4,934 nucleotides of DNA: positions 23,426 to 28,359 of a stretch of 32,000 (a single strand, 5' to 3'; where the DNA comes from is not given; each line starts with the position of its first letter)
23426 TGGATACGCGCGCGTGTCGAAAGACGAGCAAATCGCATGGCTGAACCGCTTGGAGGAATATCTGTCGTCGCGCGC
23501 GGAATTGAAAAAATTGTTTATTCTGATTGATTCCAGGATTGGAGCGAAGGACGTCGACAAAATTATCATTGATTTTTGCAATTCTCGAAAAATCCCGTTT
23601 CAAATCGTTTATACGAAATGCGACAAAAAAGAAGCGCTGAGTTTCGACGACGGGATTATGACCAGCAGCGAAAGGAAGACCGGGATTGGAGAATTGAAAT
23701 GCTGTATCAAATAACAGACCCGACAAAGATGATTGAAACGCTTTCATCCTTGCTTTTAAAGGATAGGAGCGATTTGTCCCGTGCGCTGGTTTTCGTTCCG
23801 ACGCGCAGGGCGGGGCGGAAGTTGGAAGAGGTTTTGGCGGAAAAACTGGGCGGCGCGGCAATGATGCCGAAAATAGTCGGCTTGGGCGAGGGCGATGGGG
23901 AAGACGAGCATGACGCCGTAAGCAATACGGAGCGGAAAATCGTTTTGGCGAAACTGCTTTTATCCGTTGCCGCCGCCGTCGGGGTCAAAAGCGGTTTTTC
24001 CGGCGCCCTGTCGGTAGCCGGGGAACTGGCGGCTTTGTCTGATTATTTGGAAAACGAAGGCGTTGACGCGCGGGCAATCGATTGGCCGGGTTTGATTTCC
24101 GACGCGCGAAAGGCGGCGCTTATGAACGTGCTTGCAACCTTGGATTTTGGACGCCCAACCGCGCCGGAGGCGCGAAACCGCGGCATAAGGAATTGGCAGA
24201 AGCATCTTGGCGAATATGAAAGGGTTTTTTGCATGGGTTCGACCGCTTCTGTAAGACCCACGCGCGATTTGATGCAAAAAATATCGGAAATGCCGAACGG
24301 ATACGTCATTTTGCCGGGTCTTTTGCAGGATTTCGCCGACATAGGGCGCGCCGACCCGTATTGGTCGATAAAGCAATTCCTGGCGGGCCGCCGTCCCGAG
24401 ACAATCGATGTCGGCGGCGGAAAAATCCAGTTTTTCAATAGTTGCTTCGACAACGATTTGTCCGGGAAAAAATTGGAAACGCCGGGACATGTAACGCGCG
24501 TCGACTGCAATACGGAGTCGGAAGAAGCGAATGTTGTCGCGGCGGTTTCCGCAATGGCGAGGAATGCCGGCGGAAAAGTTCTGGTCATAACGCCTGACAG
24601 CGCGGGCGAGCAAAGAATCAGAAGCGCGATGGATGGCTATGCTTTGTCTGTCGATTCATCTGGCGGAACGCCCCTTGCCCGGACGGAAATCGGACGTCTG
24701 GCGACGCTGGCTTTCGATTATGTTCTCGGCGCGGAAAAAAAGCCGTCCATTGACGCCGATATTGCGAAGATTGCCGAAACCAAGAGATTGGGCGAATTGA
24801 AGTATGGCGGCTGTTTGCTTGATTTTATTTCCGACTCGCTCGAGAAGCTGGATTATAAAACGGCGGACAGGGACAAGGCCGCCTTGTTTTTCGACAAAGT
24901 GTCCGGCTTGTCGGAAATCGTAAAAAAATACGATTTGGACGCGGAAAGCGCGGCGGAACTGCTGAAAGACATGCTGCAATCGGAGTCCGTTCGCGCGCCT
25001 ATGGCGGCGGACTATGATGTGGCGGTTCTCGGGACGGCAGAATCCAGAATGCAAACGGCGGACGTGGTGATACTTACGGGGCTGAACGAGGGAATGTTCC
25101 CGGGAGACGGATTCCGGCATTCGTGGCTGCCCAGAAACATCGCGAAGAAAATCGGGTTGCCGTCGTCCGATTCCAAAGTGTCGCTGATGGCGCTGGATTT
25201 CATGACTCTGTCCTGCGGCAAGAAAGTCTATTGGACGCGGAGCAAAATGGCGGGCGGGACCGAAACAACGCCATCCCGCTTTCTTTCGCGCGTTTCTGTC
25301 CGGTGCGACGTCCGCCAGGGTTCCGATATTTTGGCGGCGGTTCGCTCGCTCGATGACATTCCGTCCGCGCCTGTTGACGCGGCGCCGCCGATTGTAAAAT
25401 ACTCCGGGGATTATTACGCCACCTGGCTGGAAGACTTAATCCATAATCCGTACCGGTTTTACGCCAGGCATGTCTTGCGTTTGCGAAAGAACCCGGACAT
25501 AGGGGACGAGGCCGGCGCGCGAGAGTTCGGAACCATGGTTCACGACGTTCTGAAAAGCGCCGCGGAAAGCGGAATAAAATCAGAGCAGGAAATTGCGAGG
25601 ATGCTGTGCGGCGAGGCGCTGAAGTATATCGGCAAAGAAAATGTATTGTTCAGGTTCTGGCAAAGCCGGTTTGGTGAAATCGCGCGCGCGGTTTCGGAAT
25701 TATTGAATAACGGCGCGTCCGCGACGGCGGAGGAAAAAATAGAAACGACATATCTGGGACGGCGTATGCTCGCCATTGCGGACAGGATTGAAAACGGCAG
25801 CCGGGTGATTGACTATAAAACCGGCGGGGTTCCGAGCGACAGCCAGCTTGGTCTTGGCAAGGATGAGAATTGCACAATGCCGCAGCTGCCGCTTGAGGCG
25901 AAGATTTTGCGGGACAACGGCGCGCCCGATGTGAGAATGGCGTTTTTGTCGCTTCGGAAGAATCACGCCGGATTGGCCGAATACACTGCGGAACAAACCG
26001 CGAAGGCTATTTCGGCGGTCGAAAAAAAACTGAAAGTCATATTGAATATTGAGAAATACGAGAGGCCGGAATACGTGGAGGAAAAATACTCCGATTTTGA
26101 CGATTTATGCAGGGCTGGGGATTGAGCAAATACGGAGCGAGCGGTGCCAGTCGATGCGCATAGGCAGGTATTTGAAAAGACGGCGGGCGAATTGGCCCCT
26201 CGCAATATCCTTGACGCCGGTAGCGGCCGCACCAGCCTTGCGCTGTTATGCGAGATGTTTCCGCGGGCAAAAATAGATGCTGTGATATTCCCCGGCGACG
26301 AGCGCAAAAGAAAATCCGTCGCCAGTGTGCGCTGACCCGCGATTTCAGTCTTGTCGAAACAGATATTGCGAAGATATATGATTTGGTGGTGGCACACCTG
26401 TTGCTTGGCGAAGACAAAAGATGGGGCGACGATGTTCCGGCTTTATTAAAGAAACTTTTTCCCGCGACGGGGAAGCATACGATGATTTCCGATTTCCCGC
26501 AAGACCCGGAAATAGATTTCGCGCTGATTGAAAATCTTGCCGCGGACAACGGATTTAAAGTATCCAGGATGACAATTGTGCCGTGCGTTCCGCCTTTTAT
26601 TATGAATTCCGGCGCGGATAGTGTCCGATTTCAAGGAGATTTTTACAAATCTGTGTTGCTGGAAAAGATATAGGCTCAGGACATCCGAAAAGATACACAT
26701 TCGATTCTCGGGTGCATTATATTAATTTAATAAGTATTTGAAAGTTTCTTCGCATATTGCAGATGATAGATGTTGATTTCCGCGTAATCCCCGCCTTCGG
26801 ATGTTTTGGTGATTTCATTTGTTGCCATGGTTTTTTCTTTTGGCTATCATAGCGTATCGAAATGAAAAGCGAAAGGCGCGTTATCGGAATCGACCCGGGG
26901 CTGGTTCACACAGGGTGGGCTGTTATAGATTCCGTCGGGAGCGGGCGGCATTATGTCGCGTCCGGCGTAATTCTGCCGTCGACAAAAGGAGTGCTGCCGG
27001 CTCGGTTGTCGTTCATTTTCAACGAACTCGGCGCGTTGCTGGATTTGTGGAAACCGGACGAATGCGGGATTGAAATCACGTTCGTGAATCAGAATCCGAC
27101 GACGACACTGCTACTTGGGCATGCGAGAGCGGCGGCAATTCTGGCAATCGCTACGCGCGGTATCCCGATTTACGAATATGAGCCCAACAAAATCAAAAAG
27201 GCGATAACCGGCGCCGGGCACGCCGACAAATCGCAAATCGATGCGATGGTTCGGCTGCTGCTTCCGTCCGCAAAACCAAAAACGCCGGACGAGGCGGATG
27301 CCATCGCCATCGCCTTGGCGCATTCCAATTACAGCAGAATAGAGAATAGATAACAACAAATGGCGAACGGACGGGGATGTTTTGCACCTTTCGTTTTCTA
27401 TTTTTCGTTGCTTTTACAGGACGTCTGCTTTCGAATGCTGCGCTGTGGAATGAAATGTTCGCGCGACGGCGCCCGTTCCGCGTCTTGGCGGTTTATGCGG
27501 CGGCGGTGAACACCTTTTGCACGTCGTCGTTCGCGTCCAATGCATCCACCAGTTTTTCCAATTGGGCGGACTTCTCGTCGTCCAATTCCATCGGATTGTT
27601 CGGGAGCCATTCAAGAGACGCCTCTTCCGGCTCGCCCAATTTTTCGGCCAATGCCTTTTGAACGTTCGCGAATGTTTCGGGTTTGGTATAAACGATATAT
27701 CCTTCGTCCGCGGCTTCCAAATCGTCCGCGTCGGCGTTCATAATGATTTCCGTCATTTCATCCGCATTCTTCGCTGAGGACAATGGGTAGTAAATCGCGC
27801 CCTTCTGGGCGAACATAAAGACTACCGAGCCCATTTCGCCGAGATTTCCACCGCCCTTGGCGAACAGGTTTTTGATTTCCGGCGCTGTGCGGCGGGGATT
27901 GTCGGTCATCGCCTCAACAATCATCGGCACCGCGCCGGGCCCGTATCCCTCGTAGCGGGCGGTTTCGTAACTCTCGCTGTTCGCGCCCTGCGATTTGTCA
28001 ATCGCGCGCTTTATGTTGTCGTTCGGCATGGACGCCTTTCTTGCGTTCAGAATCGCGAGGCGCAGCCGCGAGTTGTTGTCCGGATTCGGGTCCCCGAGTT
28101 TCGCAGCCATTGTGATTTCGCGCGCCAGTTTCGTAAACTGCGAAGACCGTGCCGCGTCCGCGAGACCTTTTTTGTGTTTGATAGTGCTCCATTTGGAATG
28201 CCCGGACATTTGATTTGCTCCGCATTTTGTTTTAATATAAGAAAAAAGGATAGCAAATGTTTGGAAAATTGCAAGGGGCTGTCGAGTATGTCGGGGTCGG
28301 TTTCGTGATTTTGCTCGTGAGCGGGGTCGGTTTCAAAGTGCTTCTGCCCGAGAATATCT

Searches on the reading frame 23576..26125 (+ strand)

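Call 14: search_protein_families(library=pfam, proteins=[window:23576-26125:+], max_evalue=0.001)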
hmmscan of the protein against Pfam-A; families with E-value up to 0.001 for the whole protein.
window:23576-26125:+ (849 aa): 1 family
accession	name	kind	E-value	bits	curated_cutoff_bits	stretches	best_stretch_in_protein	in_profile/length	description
PF12705.13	PDDEXK_1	-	5.3e-15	56.5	22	1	617-833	6-229/247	PD-(D/E)XK nuclease superfamily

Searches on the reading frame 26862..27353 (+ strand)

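Call 14: search_protein_families(library=pfam, proteins=[window:26862-27353:+], max_evalue=0.001)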
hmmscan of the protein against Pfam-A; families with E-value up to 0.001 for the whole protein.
window:26862-27353:+ (163 aa): 1 family
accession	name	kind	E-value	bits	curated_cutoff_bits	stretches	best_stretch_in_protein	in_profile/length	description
PF02075.23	RuvC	-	2.1e-40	138.5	22.2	1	7-154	1-148/148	Crossover junction endodeoxyribonuclease RuvC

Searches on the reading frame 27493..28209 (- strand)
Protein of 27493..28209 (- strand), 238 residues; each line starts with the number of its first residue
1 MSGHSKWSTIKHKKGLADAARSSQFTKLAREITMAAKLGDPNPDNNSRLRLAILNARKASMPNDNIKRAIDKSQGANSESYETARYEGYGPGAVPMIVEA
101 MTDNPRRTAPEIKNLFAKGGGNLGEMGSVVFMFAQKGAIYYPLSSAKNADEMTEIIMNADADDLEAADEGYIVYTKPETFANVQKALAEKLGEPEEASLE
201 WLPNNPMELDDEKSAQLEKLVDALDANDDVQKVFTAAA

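Call 14: search_protein_families(library=pfam, proteins=[window:27493-28209:-], max_evalue=0.001)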
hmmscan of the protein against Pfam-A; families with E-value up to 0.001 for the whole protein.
window:27493-28209:- (238 aa): 2 families
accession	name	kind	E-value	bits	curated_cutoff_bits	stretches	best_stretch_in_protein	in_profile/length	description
PF01709.26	Transcrip_reg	-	4.1e-51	173.3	27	1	81-235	1-158/160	TACO1/YebC second and third domain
PF20772.2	TACO1_YebC_N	-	8.7e-31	106.6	36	1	5-75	1-72/73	TACO1/YebC protein N-terminal domain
